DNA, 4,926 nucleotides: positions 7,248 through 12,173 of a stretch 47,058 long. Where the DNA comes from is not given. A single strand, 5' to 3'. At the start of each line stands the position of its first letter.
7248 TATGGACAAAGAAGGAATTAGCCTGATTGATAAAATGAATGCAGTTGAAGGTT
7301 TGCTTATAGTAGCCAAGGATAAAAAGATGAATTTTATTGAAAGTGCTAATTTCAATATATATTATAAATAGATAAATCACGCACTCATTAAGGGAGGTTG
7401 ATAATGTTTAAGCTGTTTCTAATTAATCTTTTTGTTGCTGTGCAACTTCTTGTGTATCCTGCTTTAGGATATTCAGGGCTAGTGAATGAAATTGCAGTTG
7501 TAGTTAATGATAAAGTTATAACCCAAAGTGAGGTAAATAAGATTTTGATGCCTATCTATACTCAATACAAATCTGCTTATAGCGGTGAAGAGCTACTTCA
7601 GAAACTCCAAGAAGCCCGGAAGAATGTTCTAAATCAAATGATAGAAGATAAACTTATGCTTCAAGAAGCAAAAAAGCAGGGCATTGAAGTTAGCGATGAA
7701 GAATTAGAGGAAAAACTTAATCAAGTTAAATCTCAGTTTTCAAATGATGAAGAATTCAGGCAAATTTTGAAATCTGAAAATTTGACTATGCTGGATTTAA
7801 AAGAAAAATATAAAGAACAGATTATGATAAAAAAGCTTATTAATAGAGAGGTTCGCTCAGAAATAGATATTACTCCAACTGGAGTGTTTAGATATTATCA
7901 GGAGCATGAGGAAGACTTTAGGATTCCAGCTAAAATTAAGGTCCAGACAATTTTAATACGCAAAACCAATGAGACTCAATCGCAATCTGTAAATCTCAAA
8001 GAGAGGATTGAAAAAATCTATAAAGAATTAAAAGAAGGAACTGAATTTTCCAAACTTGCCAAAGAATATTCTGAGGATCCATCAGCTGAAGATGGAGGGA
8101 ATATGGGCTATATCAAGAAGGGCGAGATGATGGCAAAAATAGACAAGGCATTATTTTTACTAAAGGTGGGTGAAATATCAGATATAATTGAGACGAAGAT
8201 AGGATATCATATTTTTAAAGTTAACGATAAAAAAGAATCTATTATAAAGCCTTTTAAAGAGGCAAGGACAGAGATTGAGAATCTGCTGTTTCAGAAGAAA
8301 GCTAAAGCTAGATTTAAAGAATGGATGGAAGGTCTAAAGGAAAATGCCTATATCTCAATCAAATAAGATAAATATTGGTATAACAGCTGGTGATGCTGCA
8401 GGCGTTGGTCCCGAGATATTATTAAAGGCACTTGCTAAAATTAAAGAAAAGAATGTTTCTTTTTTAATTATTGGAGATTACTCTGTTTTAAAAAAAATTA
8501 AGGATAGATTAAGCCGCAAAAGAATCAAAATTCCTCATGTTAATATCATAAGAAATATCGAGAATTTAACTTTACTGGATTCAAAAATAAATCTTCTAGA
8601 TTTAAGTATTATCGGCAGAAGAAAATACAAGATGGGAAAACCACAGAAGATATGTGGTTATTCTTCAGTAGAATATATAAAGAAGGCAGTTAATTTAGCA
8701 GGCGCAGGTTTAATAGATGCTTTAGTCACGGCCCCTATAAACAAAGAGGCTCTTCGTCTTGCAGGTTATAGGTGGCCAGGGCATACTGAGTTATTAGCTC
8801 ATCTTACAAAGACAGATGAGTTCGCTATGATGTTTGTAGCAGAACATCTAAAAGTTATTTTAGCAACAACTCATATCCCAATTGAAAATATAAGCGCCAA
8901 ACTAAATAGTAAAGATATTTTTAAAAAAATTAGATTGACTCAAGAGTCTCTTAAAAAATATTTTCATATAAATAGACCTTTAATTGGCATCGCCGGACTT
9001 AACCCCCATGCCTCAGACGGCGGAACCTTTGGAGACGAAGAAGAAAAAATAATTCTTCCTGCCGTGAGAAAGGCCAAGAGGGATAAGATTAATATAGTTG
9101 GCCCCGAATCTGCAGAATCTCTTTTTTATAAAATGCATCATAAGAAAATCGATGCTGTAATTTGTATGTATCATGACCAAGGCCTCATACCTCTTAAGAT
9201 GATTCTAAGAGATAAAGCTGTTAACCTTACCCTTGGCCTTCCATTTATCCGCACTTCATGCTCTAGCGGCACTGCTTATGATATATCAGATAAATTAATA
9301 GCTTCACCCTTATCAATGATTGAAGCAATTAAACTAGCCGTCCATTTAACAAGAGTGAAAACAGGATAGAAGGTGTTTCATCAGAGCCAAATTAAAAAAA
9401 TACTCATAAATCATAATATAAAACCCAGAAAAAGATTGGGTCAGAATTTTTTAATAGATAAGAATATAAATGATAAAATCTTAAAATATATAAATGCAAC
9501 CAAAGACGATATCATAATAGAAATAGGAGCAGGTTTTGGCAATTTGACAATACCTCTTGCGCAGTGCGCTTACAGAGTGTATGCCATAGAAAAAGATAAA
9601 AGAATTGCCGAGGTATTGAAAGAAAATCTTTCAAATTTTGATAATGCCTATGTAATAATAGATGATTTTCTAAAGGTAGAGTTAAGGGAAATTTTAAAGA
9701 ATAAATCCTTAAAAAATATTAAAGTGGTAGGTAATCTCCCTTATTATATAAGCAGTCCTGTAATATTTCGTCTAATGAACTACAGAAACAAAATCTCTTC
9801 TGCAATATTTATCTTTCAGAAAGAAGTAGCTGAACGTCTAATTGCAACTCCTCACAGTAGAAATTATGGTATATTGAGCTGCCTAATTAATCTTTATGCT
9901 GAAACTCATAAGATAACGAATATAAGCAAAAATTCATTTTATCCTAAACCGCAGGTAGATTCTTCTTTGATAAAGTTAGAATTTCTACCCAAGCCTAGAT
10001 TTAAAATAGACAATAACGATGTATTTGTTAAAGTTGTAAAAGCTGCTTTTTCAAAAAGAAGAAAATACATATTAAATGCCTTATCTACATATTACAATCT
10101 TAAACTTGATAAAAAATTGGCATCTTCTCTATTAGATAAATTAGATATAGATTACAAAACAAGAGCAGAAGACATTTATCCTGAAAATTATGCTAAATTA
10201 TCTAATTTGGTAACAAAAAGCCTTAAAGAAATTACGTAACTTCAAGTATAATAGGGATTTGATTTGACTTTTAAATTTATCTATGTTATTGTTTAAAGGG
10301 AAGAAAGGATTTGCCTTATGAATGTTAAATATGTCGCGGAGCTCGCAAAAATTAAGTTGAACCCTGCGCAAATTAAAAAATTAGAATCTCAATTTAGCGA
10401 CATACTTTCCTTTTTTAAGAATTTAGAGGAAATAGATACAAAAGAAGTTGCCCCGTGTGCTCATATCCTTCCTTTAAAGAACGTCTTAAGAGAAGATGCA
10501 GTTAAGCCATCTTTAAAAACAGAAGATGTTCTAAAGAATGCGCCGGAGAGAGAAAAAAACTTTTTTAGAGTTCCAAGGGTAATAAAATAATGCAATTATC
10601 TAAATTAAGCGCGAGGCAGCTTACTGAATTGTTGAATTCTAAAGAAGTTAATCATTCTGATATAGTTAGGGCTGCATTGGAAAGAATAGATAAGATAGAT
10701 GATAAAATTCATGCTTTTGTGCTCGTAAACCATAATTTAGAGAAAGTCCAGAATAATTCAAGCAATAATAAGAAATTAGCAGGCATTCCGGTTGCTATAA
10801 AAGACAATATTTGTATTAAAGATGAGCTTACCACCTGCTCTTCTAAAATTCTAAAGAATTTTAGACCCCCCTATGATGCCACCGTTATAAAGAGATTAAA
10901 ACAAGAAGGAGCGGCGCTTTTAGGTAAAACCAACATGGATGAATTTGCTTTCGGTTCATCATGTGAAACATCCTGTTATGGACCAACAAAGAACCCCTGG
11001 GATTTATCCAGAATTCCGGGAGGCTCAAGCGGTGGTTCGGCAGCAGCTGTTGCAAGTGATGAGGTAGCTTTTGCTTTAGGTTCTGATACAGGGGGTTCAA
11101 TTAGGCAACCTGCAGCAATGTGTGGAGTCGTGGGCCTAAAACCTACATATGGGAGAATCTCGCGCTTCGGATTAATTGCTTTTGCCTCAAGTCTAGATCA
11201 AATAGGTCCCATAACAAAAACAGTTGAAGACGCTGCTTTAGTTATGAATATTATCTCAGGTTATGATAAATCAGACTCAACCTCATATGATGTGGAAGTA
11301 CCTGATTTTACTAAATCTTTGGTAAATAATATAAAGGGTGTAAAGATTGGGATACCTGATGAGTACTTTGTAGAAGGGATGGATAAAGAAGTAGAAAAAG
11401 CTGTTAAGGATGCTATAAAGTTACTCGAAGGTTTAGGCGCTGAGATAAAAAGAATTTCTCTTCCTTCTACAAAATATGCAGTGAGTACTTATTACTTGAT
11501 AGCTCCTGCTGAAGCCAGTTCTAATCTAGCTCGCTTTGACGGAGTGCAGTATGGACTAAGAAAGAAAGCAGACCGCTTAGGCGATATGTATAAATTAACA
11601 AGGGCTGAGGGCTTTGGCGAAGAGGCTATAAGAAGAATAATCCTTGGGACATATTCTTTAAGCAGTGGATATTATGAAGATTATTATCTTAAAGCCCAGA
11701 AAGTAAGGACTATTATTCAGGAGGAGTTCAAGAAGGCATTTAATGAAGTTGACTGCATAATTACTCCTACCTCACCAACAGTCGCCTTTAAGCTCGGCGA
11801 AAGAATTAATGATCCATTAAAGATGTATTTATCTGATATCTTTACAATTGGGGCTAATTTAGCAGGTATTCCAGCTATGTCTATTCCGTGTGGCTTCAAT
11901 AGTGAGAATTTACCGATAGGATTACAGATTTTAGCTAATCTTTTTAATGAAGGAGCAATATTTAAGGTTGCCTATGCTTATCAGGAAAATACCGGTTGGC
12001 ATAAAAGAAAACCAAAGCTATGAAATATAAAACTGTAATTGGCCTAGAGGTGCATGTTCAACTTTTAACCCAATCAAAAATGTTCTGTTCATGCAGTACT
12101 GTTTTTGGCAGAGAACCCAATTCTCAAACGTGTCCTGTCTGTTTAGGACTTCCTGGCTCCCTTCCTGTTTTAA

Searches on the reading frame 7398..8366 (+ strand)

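Call 82: search_protein_families(library=pfam, proteins=[window:7398-8366:+], max_evalue=0.00001)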
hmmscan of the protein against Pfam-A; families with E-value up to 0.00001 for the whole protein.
window:7398-8366:+ (322 aa): 6 families
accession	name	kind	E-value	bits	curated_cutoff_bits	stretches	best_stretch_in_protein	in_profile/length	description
PF13616.12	Rotamase_3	-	1.2e-27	97.1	22.5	1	176-279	12-116/116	PPIC-type PPIASE domain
PF00639.27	Rotamase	-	3.1e-24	86.2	21.7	1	186-277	3-97/97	PPIC-type PPIASE domain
PF13624.11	SurA_N_3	-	1e-20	74.7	27.2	1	17-147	25-161/162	SurA-like N-terminal domain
PF13145.12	Rotamase_2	-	1.6e-14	55.2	27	1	165-290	8-120/121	PPIC-type PPIASE domain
PF09312.16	SurA_N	-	2.3e-13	50.8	30.8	1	29-147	1-117/118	SurA N-terminal domain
PF13623.11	SurA_N_2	-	3.8e-13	50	28.5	1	23-120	34-136/145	SurA-like N-terminal domain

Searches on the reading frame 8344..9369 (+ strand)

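Call 82: search_protein_families(library=pfam, proteins=[window:8344-9369:+], max_evalue=0.00001)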
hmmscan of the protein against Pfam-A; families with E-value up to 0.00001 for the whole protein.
window:8344-9369:+ (341 aa): 1 family
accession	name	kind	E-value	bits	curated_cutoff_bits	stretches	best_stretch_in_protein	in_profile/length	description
PF04166.17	PdxA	-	1.2e-97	327.3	27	1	40-332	5-286/286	Pyridoxal phosphate biosynthetic protein PdxA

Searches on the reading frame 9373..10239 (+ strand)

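Call 82: search_protein_families(library=pfam, proteins=[window:9373-10239:+], max_evalue=0.00001)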
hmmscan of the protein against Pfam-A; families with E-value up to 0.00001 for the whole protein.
window:9373-10239:+ (288 aa): 1 family
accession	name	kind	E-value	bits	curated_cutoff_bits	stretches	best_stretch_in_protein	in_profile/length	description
PF00398.26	RrnaAD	-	2.1e-55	188.1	24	1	17-278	3-259/263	Ribosomal RNA adenine dimethylase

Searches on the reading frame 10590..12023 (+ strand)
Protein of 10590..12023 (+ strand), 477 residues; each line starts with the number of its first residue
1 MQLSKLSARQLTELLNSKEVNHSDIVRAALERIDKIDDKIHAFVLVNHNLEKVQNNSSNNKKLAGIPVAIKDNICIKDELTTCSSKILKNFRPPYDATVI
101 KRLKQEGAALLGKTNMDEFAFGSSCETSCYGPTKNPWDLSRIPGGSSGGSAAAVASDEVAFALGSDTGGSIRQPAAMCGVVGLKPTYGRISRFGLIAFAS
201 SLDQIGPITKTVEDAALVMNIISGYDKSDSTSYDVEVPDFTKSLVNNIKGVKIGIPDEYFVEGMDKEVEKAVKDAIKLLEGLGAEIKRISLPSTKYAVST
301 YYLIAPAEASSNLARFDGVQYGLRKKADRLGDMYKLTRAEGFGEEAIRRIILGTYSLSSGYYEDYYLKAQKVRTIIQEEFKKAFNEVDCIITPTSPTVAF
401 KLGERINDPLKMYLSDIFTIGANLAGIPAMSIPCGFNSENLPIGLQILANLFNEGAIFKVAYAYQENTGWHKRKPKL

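Call 82: search_protein_families(library=pfam, proteins=[window:10590-12023:+], max_evalue=0.00001)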
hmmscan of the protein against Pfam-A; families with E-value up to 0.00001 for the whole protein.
window:10590-12023:+ (477 aa): 1 family
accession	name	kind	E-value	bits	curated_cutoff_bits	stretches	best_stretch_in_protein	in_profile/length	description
PF01425.27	Amidase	-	1.2e-156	522.7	27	1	24-456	1-443/445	Amidase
